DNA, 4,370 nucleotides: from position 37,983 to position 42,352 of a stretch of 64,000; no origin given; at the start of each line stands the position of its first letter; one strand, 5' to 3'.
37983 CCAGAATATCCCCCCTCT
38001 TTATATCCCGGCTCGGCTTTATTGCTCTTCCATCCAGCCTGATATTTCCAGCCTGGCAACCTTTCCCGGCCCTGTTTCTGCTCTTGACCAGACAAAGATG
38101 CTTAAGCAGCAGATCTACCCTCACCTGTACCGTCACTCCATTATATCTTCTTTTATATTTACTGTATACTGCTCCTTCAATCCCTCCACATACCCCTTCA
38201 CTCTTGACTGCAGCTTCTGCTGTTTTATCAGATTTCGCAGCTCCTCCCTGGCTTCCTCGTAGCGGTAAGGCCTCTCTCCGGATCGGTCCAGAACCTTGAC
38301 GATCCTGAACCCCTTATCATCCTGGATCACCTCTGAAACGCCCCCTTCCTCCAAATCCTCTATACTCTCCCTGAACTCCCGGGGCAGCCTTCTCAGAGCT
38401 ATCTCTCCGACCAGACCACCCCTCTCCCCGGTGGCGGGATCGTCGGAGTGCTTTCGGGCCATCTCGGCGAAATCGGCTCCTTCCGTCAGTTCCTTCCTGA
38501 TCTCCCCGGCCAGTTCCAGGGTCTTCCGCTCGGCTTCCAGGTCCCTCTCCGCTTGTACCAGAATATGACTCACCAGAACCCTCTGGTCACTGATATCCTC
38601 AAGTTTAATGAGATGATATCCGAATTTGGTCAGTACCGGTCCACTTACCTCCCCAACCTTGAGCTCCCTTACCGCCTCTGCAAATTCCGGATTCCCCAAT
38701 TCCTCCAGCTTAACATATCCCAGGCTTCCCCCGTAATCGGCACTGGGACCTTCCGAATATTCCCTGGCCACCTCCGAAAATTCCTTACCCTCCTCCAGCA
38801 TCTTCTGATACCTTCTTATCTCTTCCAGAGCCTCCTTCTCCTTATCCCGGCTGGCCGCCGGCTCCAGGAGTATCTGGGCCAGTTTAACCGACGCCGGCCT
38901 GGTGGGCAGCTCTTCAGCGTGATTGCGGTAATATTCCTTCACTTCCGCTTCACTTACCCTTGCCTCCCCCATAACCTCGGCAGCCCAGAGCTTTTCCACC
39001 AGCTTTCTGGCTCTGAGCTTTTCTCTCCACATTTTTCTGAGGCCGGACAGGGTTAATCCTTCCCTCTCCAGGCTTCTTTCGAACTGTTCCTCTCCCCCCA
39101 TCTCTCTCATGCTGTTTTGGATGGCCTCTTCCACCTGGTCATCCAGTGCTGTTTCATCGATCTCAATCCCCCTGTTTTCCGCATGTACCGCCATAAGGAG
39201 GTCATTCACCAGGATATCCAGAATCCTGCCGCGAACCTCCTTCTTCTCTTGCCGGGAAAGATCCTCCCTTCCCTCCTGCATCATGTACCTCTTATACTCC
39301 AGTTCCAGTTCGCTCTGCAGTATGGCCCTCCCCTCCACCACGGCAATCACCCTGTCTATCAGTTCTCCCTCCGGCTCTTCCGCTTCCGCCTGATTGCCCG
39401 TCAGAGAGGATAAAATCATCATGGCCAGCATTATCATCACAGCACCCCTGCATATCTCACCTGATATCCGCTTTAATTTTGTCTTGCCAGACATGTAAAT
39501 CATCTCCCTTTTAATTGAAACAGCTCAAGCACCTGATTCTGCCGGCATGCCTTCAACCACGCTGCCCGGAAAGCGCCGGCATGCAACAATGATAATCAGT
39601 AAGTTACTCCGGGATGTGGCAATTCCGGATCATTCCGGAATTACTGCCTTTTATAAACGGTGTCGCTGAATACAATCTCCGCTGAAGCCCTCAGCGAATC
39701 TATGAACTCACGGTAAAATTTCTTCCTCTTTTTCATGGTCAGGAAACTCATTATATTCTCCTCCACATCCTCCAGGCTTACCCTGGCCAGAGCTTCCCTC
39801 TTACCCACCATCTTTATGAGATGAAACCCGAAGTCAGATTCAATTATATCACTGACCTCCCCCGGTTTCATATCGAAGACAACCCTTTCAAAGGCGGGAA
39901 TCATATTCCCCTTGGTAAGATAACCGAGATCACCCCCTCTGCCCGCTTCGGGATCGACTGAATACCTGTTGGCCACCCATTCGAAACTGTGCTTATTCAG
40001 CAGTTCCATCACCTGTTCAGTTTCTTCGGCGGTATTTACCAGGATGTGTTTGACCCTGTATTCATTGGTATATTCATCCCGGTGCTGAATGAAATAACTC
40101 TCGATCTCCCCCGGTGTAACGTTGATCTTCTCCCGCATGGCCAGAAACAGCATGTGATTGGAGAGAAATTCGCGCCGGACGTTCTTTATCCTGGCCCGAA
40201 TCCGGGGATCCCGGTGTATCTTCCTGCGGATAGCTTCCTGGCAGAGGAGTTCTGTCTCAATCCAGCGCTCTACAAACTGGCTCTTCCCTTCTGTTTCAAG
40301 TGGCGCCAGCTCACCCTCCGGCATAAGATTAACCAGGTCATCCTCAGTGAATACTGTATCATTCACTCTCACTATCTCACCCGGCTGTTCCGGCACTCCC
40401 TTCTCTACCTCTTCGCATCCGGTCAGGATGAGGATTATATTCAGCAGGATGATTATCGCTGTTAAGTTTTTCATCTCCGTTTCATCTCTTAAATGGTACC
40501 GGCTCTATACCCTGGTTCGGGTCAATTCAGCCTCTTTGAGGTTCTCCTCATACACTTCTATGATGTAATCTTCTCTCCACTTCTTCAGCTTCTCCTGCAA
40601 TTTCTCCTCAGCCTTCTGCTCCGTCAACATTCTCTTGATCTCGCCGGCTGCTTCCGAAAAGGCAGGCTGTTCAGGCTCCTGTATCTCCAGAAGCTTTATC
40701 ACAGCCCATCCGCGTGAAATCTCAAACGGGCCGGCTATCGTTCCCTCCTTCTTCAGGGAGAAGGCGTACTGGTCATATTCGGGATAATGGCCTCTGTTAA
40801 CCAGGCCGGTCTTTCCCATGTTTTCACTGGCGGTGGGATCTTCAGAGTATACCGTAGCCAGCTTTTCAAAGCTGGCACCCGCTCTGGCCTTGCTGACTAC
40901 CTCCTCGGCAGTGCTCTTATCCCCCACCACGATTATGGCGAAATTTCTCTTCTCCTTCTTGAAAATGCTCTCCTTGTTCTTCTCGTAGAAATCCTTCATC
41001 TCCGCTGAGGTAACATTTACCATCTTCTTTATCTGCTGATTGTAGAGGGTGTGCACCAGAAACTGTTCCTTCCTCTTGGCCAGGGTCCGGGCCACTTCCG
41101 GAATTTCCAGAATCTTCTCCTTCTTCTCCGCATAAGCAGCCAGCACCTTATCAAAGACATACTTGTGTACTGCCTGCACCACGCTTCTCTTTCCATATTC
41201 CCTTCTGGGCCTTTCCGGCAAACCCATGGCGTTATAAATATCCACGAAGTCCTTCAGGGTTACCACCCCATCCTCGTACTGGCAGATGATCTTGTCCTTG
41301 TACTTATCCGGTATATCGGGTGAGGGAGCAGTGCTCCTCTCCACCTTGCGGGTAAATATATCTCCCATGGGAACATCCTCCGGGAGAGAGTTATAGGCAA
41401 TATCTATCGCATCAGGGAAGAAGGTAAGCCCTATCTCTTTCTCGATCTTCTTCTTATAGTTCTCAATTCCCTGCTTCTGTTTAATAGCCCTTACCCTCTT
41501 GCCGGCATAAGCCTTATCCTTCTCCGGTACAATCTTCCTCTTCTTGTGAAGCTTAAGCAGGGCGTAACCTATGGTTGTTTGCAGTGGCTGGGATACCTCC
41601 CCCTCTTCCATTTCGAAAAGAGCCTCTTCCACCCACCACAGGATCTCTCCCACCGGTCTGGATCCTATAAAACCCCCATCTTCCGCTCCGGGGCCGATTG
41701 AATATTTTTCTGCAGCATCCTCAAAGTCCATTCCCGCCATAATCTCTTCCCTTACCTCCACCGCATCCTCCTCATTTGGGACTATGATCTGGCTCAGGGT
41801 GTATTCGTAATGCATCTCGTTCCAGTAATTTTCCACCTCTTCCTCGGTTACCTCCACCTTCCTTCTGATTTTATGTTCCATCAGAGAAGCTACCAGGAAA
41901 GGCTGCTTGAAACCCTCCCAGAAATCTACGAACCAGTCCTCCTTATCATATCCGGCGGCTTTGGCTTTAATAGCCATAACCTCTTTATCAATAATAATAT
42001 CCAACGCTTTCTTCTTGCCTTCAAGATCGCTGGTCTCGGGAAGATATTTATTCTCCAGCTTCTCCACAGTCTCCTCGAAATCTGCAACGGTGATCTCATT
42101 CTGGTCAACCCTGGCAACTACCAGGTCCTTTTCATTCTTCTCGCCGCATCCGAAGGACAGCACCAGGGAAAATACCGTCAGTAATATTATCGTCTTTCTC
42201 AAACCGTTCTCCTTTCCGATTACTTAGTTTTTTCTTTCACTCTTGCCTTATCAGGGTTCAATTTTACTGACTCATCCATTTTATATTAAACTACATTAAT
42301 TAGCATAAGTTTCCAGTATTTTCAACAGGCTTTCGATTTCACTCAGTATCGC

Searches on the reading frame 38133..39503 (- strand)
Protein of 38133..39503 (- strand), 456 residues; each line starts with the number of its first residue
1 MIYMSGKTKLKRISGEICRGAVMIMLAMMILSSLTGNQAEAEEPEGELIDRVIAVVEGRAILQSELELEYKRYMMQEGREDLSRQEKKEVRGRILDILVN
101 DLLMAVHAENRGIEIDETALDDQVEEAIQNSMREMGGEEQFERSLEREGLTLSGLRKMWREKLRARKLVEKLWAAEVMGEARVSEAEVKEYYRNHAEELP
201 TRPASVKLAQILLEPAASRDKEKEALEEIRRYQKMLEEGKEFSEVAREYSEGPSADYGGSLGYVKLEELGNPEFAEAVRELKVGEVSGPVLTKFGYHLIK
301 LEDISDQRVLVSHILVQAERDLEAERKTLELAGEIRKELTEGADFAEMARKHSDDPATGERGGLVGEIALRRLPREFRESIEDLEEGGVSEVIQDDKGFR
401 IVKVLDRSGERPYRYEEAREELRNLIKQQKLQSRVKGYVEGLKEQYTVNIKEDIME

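Call 20: search_protein_families(library=ncbifam, proteins=[window:38133-39503:-], max_evalue=0.00001)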
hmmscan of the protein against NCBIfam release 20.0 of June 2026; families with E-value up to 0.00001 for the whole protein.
window:38133-39503:- (456 aa): 11 families
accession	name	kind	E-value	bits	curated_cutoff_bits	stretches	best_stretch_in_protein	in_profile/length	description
NF000809.0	PRK00059.1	equivalog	6.6e-58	196.7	303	2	23-308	10-291/336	peptidylprolyl isomerase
NF008038.0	PRK10770.1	equivalog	2.2e-32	112.4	394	1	47-407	23-383/431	peptidylprolyl isomerase SurA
NF002824.0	PRK02998.1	subfamily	1.5e-28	100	360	2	309-436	135-250/283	peptidylprolyl isomerase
TIGR02933.1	nifM_nitrog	equivalog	6.4e-28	98.3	168.2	2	123-309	56-225/256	nitrogen fixation protein NifM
NF002846.0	PRK03095.1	equivalog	2.9e-27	95.9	361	2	139-307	86-224/287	peptidylprolyl isomerase PrsA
NF002827.0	PRK03002.1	equivalog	6.8e-27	94.2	343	2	227-326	148-246/285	peptidylprolyl isomerase PrsA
NF008054.0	PRK10788.1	equivalog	1.1e-24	87.1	493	2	329-430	281-381/626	peptidylprolyl isomerase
NF011969.0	PRK15441.1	equivalog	1.2e-14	54.5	127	1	234-301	23-89/93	peptidylprolyl isomerase PpiC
NF003356.0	PRK04405.1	subfamily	3.8e-13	49.2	339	0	309-430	145-257/299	peptidylprolyl isomerase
NF002361.0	PRK01326.1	equivalog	2.2e-11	43.4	428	0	338-432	168-265/336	peptidylprolyl isomerase PrsA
TIGR04142.1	PCisTranLspir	hypoth_equivalog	5.2e-11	42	250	0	49-245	3-191/316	putative peptidyl-prolyl cis-trans isomerase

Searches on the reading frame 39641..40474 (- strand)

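Call 20: search_protein_families(library=ncbifam, proteins=[window:39641-40474:-], max_evalue=0.00001)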
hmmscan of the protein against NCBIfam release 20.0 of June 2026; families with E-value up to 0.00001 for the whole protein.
window:39641-40474:- (277 aa): 10 families
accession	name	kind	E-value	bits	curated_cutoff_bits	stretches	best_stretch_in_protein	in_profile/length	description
NF000809.0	PRK00059.1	equivalog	3.3e-25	89.2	303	1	102-268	157-329/336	peptidylprolyl isomerase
NF002827.0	PRK03002.1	equivalog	3.9e-19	68.8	343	1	131-228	129-228/285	peptidylprolyl isomerase PrsA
NF002846.0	PRK03095.1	equivalog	1.3e-18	67.5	361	1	132-261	126-253/287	peptidylprolyl isomerase PrsA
TIGR02933.1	nifM_nitrog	equivalog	2.7e-15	56.9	168.2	1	100-260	83-254/256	nitrogen fixation protein NifM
NF002824.0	PRK02998.1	subfamily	7.2e-15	55.1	360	1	132-272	128-271/283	peptidylprolyl isomerase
NF008054.0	PRK10788.1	equivalog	2.3e-13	49.7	493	1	112-250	242-382/626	peptidylprolyl isomerase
NF008038.0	PRK10770.1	equivalog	7.5e-13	48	394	1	161-228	318-386/431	peptidylprolyl isomerase SurA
NF011969.0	PRK15441.1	equivalog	1.2e-12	48.1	127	1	142-223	8-90/93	peptidylprolyl isomerase PpiC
NF003356.0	PRK04405.1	subfamily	1.8e-09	37.1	339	1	99-225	109-236/299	peptidylprolyl isomerase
TIGR02925.1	cis_trans_EpsD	equivalog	1.3e-08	34.8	108.9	1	62-147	60-147/232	EpsD family peptidyl-prolyl cis-trans isomerase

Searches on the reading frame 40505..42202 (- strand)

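Call 20: search_protein_families(library=ncbifam, proteins=[window:40505-42202:-], max_evalue=0.00001)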
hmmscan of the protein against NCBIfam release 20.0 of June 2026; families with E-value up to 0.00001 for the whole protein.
window:40505-42202:- (565 aa): 10 families
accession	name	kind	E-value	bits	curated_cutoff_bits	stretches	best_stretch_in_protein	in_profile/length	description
NF000809.0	PRK00059.1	equivalog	1.9e-38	132.7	303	2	377-555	155-335/336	peptidylprolyl isomerase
NF002827.0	PRK03002.1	equivalog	1.2e-28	100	343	2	3-228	4-232/285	peptidylprolyl isomerase PrsA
NF003356.0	PRK04405.1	subfamily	7.2e-27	94.2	339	2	333-533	68-260/299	peptidylprolyl isomerase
NF002846.0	PRK03095.1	equivalog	3.5e-26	92.4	361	2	402-533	117-246/287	peptidylprolyl isomerase PrsA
NF002824.0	PRK02998.1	subfamily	2.3e-25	89.5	360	2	108-255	114-258/283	peptidylprolyl isomerase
NF008054.0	PRK10788.1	equivalog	6.4e-23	81.3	493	1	385-534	237-385/626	peptidylprolyl isomerase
TIGR02933.1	nifM_nitrog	equivalog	7.6e-17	62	168.2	2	159-223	158-222/256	nitrogen fixation protein NifM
NF008038.0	PRK10770.1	equivalog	4.6e-14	52.1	394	1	428-511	195-277/431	peptidylprolyl isomerase SurA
NF011969.0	PRK15441.1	equivalog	3.5e-13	49.8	127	1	138-218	9-89/93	peptidylprolyl isomerase PpiC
TIGR02925.1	cis_trans_EpsD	equivalog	1.9e-08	34.2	108.9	1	14-162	11-168/232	EpsD family peptidyl-prolyl cis-trans isomerase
